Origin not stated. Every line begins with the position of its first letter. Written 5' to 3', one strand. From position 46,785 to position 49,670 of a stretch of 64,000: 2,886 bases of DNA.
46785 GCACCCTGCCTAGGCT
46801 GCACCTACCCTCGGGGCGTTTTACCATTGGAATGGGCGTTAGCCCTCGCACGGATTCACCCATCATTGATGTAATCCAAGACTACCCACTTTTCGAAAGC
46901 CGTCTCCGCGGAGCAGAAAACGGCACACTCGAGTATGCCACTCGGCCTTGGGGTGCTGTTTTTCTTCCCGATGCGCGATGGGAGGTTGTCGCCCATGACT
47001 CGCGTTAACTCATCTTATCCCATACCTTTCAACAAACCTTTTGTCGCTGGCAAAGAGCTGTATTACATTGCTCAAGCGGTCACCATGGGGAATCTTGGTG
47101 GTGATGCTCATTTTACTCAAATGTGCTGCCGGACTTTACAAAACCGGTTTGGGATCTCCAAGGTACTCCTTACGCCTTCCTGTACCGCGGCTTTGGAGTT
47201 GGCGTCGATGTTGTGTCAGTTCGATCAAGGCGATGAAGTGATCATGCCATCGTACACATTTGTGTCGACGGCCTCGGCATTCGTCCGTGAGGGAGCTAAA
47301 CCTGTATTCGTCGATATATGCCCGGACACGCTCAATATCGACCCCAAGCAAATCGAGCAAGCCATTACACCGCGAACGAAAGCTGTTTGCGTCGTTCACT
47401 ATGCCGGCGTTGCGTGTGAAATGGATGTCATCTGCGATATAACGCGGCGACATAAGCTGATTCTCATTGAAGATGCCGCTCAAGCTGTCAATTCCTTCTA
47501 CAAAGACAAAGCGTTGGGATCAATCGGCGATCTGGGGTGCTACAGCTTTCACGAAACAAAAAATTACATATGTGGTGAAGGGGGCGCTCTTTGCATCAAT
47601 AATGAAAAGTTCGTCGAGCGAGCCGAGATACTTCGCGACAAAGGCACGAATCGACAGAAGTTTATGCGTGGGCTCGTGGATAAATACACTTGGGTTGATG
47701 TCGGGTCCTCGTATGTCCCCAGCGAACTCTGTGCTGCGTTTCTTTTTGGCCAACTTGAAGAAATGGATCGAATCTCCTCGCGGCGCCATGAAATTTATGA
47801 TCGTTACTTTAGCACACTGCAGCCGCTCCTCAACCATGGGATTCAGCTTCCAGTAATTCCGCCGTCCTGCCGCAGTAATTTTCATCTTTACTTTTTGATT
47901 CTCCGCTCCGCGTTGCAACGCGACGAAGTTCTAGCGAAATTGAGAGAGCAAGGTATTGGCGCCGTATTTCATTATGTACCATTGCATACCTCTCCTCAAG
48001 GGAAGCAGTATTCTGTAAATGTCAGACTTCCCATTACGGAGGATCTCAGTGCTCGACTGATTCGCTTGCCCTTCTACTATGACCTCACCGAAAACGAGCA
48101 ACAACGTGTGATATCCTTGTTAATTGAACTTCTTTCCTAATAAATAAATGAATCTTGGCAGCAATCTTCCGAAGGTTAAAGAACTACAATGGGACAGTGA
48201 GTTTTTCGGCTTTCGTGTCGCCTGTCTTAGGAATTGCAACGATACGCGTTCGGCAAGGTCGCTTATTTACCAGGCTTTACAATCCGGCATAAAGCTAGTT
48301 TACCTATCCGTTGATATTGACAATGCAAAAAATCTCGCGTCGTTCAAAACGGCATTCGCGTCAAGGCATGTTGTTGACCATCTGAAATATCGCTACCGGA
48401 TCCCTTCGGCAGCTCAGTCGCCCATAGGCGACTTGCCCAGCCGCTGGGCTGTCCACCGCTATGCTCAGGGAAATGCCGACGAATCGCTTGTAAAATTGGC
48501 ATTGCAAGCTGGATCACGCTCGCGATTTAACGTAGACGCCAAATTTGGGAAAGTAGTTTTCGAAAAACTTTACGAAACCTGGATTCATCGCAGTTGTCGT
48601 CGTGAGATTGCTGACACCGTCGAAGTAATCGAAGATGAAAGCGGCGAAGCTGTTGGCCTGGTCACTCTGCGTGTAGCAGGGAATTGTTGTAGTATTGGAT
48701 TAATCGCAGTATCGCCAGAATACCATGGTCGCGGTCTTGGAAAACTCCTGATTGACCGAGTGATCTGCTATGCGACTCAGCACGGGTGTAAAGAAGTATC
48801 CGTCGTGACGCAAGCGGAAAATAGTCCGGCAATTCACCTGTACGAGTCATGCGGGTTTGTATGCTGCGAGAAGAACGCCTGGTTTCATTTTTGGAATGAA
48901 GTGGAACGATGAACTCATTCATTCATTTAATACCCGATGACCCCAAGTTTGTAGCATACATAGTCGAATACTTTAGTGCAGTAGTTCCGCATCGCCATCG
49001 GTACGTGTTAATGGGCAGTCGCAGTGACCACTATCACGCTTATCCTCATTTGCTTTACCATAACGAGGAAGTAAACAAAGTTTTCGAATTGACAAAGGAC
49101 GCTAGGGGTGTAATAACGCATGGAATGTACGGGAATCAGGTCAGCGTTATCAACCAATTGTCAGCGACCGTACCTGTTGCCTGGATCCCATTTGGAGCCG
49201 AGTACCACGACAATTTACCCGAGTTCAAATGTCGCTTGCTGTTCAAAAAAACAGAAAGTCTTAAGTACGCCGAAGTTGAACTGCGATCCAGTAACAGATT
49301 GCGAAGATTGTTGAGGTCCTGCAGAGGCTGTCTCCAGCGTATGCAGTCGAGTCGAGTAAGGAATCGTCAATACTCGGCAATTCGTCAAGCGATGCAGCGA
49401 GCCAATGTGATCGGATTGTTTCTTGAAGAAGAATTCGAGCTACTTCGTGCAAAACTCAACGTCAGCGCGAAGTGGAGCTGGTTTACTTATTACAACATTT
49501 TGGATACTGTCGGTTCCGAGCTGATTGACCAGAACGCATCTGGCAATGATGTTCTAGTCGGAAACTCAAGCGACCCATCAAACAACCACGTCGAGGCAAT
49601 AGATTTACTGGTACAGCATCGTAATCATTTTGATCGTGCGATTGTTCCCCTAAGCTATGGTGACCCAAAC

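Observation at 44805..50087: ECA-like dTDP-Fuc4NAc module (wecE-wecD-wecF homologs) behind a Wzm/Wzt ABC exporter in a Planctomycete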

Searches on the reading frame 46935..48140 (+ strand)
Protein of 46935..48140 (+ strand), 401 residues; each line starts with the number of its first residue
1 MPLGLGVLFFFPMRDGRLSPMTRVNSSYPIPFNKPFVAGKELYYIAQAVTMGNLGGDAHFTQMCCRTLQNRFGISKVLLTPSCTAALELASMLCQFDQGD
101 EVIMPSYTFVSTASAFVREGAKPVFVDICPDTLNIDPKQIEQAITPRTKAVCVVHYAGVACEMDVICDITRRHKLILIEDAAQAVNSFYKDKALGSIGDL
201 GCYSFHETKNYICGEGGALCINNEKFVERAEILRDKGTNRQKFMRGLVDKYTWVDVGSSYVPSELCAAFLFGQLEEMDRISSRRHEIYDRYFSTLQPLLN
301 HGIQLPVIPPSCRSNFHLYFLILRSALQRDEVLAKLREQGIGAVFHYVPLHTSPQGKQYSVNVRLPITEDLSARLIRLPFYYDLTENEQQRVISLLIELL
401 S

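Call 3: search_protein_families(library=pfam, proteins=[window:46935-48140:+], max_evalue=0.01)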
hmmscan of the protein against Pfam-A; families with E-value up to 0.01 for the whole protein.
window:46935-48140:+ (401 aa): 5 families
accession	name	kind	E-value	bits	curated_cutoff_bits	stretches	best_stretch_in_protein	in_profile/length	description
PF01041.23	DegT_DnrJ_EryC1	-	2.4e-89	300.5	19.8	1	69-395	34-358/360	DegT/DnrJ/EryC1/StrS aminotransferase family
PF00155.27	Aminotran_1_2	-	6.1e-09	36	19.7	1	76-182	68-187/361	Aminotransferase class I and II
PF01212.27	Beta_elim_lyase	-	2.9e-06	27.3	27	1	55-234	29-223/288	Beta-eliminating lyase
PF00266.25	Aminotran_5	-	6.9e-06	25.7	21.5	1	75-188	62-183/371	Aminotransferase class-V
PF01053.26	Cys_Met_Meta_PP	-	0.00012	21.2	27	1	76-228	69-220/381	Cys/Met metabolism PLP-dependent enzyme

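Call 4: search_protein_families(library=ncbifam, proteins=[window:46935-48140:+], max_evalue=0.01)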
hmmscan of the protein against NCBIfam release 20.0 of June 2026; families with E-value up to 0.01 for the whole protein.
window:46935-48140:+ (401 aa): 34 families (the best 25 are shown)
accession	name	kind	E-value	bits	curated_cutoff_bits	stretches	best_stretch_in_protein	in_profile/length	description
NF008687.0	PRK11706.1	equivalog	1.6e-169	563.6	375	1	30-399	2-373/375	dTDP-4-amino-4,6-dideoxygalactose transaminase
TIGR02379.1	ECA_wecE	subfamily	2.6e-157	523.4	434.85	1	30-400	2-375/376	dTDP-4-amino-4,6-dideoxy-D-glucose transaminase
TIGR03588.1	PseC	equivalog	6.8e-68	229.3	423.5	1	66-399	37-379/380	UDP-4-amino-4,6-dideoxy-N-acetyl-beta-L-altrosamine transaminase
NF008658.2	PRK11658.1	equivalog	2.7e-66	223.7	631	1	30-400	5-377/379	UDP-4-amino-4-deoxy-L-arabinose aminotransferase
TIGR04181.1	NHT_00031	hypoth_equivalog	3.1e-56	190.8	420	1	30-379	1-357/359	LegC family aminotransferase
TIGR04427.1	PLP_DesI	equivalog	3.9e-45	154.6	650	1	69-396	62-379/390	dTDP-4-dehydro-6-deoxyglucose aminotransferase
NF011936.0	PRK15407.1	equivalog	2.8e-40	138.3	423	1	94-397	108-433/440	lipopolysaccharide biosynthesis protein RfbH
NF005816.0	PRK07682.1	equivalog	8.8e-10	37.7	620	1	76-185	92-207/390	aminotransferase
NF005732.0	PRK07550.1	equivalog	3.8e-08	32.8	366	1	52-180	67-205/389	aminotransferase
NF006488.0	PRK08912.1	equivalog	1.2e-07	31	498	1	75-180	88-198/387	aminotransferase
NF005817.0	PRK07683.1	equivalog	2.6e-07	29.7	575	1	76-155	91-169/387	aminotransferase A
NF004770.0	PRK06108.1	subfamily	3.3e-07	29.4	422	1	66-192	88-221/396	pyridoxal phosphate-dependent aminotransferase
NF041364.1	GntC_guanitoxin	equivalog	5.3e-07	28.9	415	1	75-180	61-173/356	guanitoxin biosynthesis PLP-dependent (S)-gamma-hydroxy-L-arginine cyclodehydratase GntC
NF005305.0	PRK06836.1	equivalog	3.1e-06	26.7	376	1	63-153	83-176/396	pyridoxal phosphate-dependent aminotransferase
NF004621.0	PRK05957.1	equivalog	3.7e-06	25.9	498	1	77-181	92-200/389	pyridoxal phosphate-dependent aminotransferase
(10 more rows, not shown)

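Call 11: list_cluster_members(proteins=[P0001, P0004, window:46995-48140:+, window:48148-48912:+, window:45701-47008:+])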
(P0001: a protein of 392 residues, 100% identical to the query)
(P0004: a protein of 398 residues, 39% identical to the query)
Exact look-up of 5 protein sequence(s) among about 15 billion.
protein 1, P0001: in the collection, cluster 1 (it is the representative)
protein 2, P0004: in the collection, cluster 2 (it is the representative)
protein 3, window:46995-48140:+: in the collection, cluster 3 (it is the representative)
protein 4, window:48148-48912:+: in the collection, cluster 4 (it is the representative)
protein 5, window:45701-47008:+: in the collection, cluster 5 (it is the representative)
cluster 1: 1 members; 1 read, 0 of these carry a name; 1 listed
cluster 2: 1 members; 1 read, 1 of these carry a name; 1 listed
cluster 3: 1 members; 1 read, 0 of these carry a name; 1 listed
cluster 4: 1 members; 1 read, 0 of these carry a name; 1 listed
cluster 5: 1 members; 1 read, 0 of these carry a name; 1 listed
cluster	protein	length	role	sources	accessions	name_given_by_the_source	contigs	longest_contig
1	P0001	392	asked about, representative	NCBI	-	-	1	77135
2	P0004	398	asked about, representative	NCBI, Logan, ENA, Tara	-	strand:- start:89764 stop:90960 length:1197 start_codon:yes stop_codon:yes ...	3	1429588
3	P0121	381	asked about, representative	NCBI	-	-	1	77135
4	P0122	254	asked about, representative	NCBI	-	-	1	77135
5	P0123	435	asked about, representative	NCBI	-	-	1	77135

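Call 17: search_solved_structures(query=window:46995-48140:+, show_alignments=1, max_evalue=1e-20)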
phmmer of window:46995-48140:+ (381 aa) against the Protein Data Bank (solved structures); distinct sequences matched with E-value up to 1e-20: 49.
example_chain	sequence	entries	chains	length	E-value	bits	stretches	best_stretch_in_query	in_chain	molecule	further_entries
4piw_A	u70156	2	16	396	1e-124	419.7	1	6-378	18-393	TDP-4-keto-6-deoxy-D-glucose transaminase family protein | dTDP-4-amino-4,6-dideoxygalactose transaminase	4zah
6blg_A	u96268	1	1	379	1.4e-124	419.2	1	9-378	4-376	dTDP-4-amino-4,6-dideoxygalactose transaminase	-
1mdo_A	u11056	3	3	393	5.9e-54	186.9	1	10-378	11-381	ArnB aminotransferase | UDP-4-amino-4-deoxy-L-arabinose--oxoglutarate aminotransferase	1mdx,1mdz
4oca_A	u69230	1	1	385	3.7e-53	184.2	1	10-378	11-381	UDP-4-amino-4-deoxy-L-arabinose--oxoglutarate aminotransferase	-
4lc3_A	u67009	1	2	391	1.1e-50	176.1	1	10-376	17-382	Putative UDP-4-amino-4-deoxy-l-arabinose--oxoglutarate aminotransferase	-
8sng_A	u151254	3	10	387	4.2e-49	170.9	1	10-379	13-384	UDP-4-amino-4-deoxy-L-arabinose--oxoglutarate aminotransferase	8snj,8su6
7b0d_A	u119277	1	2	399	1.3e-47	166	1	64-378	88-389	Glutamine--scyllo-inositol transaminase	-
3bn1_A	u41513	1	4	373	1e-46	163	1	15-379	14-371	Perosamine synthetase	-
3dr7_A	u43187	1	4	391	1.3e-46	162.7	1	15-379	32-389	Putative perosamine synthetase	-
3dr4_A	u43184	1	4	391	8.3e-46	160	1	15-379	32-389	Putative perosamine synthetase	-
5k8b_A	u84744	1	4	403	6.4e-45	157.1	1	47-328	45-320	8-amino-3,8-dideoxy-alpha-D-manno-octulosonate transaminase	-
3frk_A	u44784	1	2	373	3.4e-44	154.7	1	76-374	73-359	QdtB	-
5uid_A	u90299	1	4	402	8.6e-44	153.4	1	52-374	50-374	Aminotransferase TlmJ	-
5u1z_A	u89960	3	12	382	2.1e-39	139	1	60-376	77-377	Putative aminotransferase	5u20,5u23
8e77_A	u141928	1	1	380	7.7e-39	137.1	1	59-362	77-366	DegT/DnrJ/EryC1/StrS aminotransferase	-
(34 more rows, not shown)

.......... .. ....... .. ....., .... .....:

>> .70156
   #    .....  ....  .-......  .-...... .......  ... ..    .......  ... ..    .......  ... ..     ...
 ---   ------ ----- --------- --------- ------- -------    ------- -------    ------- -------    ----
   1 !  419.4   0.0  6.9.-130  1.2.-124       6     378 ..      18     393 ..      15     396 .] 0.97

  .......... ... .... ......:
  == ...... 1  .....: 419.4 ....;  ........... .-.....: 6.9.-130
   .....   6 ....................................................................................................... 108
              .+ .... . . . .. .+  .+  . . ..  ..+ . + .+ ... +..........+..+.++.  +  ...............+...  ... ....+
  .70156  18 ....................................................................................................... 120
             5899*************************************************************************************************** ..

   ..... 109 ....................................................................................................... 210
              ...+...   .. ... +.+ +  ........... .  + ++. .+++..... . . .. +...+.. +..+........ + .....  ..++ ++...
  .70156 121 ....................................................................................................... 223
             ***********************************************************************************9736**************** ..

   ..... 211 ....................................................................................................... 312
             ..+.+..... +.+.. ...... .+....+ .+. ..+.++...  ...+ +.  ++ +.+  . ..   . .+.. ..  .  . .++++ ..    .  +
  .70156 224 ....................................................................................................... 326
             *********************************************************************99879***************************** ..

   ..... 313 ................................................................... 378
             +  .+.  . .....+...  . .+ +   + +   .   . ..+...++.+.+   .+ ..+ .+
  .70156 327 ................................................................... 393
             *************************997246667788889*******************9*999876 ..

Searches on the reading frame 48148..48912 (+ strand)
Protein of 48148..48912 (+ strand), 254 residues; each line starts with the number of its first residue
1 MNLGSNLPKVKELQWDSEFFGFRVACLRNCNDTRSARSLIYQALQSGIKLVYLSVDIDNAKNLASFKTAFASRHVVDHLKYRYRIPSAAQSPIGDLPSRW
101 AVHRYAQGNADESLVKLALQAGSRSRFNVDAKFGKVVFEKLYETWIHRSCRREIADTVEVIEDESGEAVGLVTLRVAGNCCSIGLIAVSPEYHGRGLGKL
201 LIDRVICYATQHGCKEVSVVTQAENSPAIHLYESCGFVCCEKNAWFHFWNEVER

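Call 3: search_protein_families(library=pfam, proteins=[window:48148-48912:+], max_evalue=0.01)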
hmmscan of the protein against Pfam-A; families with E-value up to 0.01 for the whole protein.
window:48148-48912:+ (254 aa): 8 families
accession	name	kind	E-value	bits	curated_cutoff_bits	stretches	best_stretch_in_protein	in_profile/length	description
PF00583.31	Acetyltransf_1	-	4e-20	72.7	20.7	1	161-237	38-116/116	Acetyltransferase (GNAT) family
PF13508.13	Acetyltransf_7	-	2.9e-15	56.8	27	1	160-238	7-83/84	Acetyltransferase (GNAT) domain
PF13673.13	Acetyltransf_10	-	3e-11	43.8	23.6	1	149-243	21-113/128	Acetyltransferase (GNAT) domain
PF08445.16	FR47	-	4.9e-10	39.7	22.1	1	168-245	9-85/86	FR47-like protein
PF13302.13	Acetyltransf_3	-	8.3e-08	33.5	25.4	1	145-238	40-138/138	Acetyltransferase (GNAT) domain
PF13480.13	Acetyltransf_6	-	5.4e-05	23.8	22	1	128-224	43-139/143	Acetyltransferase (GNAT) domain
PF14542.12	Acetyltransf_CG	-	0.00033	21.2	30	1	162-215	6-59/80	GCN5-related N-acetyl-transferase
PF13523.12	Acetyltransf_8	-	0.0062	16.6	27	0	187-238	86-138/145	Acetyltransferase (GNAT) domain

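Call 4: search_protein_families(library=ncbifam, proteins=[window:48148-48912:+], max_evalue=0.01)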
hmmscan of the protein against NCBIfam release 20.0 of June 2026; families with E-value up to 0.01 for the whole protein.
window:48148-48912:+ (254 aa): 29 families (the best 25 are shown)
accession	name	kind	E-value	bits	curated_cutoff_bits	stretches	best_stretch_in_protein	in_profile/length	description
NF008212.0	PRK10975.1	equivalog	8.7e-24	84.6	219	1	10-246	7-229/232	dTDP-4-amino-4,6-dideoxy-D-galactose acyltransferase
TIGR02382.1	wecD_rffC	equivalog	8.8e-12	45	195.1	1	109-237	52-180/191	dTDP-4-amino-4,6-dideoxy-D-galactose acyltransferase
TIGR01575.1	rimI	equivalog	1.8e-11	44.3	86.4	1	142-238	13-113/132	ribosomal protein S18-alanine N-acetyltransferase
TIGR03448.1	mycothiol_MshD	equivalog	2.5e-07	30.3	163.1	1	185-243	233-291/294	mycothiol synthase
NF000487.1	stat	exception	2.7e-06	27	420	1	181-242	105-166/189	streptothricin N-acetyltransferase STAT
NF049894.1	CG3035_N_ac_Glu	equivalog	3.5e-06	26.4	280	1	184-238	234-290/300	N-acetylglutamate synthase, CG3035 family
NF002959.0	PRK03624.1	equivalog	3.7e-06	26.7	124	1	163-237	55-129/147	GNAT family acetyltransferase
NF040503.1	resist_ArsN1a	equivalog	5.5e-06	26.2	170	1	155-237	46-133/159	arsinothricin resistance N-acetyltransferase ArsN1 family A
NF005840.0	PRK07757.1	equivalog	7e-06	26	154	1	160-244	46-125/153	N-acetyltransferase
NF000497.1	AAC_6p_Iak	exception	7.6e-06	26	325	1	187-248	86-147/153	aminoglycoside N-acetyltransferase AAC(6')-Iak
NF033075.0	AAC_6p_Steno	equivalog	8.4e-06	26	290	1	187-248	82-143/148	aminoglycoside 6'-N-acetyltransferase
NF007025.1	PRK09491.1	equivalog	9.1e-06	25.7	173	1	186-238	68-120/145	ribosomal protein S18-alanine N-acetyltransferase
NF000360.1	sat4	exception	1.5e-05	25.1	380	1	164-240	79-156/180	streptothricin N-acetyltransferase Sat4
NF000138.1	AAC_6p_Iz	exception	2.9e-05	24.3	320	1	187-248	86-147/153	aminoglycoside N-acetyltransferase AAC(6')-Iz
NF053587.1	SpmdActasePaiA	equivalog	3.4e-05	23.7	250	1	180-245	90-155/172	spermidine/spermine N(1)-acetyltransferase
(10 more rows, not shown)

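Call 18: search_solved_structures(query=window:48148-48912:+, show_alignments=2, max_evalue=0.001)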
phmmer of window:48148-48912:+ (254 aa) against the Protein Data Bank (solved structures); distinct sequences matched with E-value up to 0.001: 37.
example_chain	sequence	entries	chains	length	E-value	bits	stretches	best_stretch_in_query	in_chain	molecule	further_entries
6yga_A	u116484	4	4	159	1.3e-08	38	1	183-251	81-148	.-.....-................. 30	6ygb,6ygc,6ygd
4mhd_A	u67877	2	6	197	1.4e-08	37.8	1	133-238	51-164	Spermidine n1-acetyltransferase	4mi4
7kwh_A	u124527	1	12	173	2.3e-08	37.1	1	138-238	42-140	Spermidine N(1)-acetyltransferase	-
4jjx_A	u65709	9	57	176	2.6e-08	37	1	138-238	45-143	Spermidine n1-acetyltransferase | Spermidine N(1)-acetyltransferase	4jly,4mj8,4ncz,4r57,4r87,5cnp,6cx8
4ygo_A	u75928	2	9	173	2.6e-08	37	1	138-238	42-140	Spermidine n1-acetyltransferase | Spermidine N(1)-acetyltransferase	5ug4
7kwx_A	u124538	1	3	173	2.7e-08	36.9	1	138-238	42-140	Spermidine N(1)-acetyltransferase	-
7kx2_A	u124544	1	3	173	2.8e-08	36.9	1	138-238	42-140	Spermidine N(1)-acetyltransferase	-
7kwq_A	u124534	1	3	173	2.8e-08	36.9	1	138-238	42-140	Spermidine N(1)-acetyltransferase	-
7kx3_A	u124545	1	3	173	2.9e-08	36.8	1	138-238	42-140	Spermidine N(1)-acetyltransferase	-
7kwj_A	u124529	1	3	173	3e-08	36.8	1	138-238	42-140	Spermidine N(1)-acetyltransferase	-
6dau_A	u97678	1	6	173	3e-08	36.8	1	138-238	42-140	Spermidine N1-acetyltransferase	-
1i21_A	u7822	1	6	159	3.7e-07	33.2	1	175-238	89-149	GLUCOSAMINE-PHOSPHATE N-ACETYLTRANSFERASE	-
1i12_A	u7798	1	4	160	3.7e-07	33.2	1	175-238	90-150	GLUCOSAMINE-PHOSPHATE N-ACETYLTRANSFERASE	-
1i1d_A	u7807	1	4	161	3.7e-07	33.2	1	175-238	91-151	GLUCOSAMINE-PHOSPHATE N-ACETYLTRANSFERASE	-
8fv0_C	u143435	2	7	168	6.7e-07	32.4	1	159-238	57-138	Diamine N-acetyltransferase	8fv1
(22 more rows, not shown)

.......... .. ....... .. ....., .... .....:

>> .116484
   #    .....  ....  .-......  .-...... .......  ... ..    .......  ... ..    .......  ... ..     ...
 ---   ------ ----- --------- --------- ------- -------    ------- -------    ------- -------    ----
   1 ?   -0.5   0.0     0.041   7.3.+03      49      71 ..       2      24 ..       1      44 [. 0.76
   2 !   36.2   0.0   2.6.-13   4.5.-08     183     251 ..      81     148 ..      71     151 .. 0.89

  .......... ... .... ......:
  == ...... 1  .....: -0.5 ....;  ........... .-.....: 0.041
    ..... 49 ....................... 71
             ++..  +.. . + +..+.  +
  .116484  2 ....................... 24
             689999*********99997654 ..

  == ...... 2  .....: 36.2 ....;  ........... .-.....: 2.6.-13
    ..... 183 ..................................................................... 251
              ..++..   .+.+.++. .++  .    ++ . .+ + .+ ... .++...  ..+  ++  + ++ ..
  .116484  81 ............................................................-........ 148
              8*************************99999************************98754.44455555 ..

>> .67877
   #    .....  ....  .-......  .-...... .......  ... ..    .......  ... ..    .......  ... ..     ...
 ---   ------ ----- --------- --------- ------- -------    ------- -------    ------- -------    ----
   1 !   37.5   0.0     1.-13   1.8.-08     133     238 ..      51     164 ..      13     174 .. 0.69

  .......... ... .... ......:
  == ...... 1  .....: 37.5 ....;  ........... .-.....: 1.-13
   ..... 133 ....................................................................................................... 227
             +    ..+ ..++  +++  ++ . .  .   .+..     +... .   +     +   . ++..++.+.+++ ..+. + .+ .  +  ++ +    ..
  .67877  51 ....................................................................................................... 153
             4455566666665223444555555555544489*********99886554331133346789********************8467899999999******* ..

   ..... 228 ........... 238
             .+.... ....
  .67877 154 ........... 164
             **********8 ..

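Call 30: find_homologous_proteins(query=window:48148-48912:+, max_evalue=0.001)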
Query window:48148-48912:+ (254 aa): 21 proteins with E <= 0.001 among 348 candidates.
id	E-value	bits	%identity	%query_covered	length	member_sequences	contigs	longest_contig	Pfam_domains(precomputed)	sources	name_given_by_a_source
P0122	1.1e-170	584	100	100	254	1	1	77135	PF13673.14,PF13302.14,PF13508.14,PF08445.17,PF00583.32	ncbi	-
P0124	5.4e-49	185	41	94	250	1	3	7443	PF13673.14,PF13508.14,PF08445.17,PF00583.32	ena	-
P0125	3.0e-47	179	41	94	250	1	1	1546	PF13673.14,PF13508.14,PF08445.17,PF00583.32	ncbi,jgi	jgi:ribosomal protein S18 acetylase RimI-like enzyme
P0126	2.3e-46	176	43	94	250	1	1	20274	PF13673.14,PF13508.14,PF08445.17,PF00583.32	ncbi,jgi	jgi:dTDP-4-amino-4,6-dideoxy-D-galactose acyltransferase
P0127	6.6e-44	168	40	96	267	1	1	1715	PF13673.14,PF13302.14,PF13508.14,PF08445.17,PF00583.32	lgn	-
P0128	3.0e-32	130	35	94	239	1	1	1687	PF13673.14,PF13508.14,PF08445.17,PF00583.32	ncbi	-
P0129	4.4e-30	123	35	95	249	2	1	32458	PF13673.14,PF13302.14,PF13508.14,PF00583.32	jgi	-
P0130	7.3e-30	122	34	95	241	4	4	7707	PF13673.14,PF13508.14,PF08445.17,PF00583.32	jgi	jgi:dTDP-4-amino-4,6-dideoxy-D-galactose acyltransferase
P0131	1.0e-29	122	34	93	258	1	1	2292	PF13673.14,PF13302.14,PF13508.14,PF24553.3,PF00583.32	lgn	-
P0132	4.3e-28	117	32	96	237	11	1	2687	PF13673.14,PF13302.14,PF13508.14,PF08445.17,PF00583.32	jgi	jgi:ribosomal protein S18 acetylase RimI-like enzyme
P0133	2.1e-27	114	34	95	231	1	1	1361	PF13673.14,PF13508.14,PF00583.32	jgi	jgi:dTDP-4-amino-4,6-dideoxy-D-galactose acyltransferase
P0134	9.8e-24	102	32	94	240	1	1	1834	PF13673.14,PF13508.14,PF00583.32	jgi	jgi:dTDP-4-amino-4,6-dideoxy-D-galactose acyltransferase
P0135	1.0e-23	102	32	95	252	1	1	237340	PF13673.14,PF13302.14,PF13508.14,PF00583.32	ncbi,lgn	ncbi:MAG: GNAT family N-acetyltransferase [Chloroflexota bacterium]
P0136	3.5e-23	101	32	93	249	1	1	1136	PF13673.14,PF13302.14,PF13508.14,PF08445.17,PF00583.32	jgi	-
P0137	7.5e-23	99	34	93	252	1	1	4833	PF13673.14,PF13302.14,PF13508.14,PF00583.32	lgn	-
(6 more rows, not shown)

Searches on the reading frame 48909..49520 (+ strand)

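Call 28: search_protein_families(library=pfam, proteins=[window:48909-49520:+], max_evalue=10)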
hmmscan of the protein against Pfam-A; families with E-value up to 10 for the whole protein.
window:48909-49520:+ (204 aa): 2 families
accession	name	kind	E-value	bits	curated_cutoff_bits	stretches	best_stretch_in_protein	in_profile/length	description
PF09794.14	Avl9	-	0.11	11.6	22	1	140-193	75-126/379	Transport protein Avl9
PF06495.16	Transformer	-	0.16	12.5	26.7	1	113-165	18-75/182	Fruit fly transformer protein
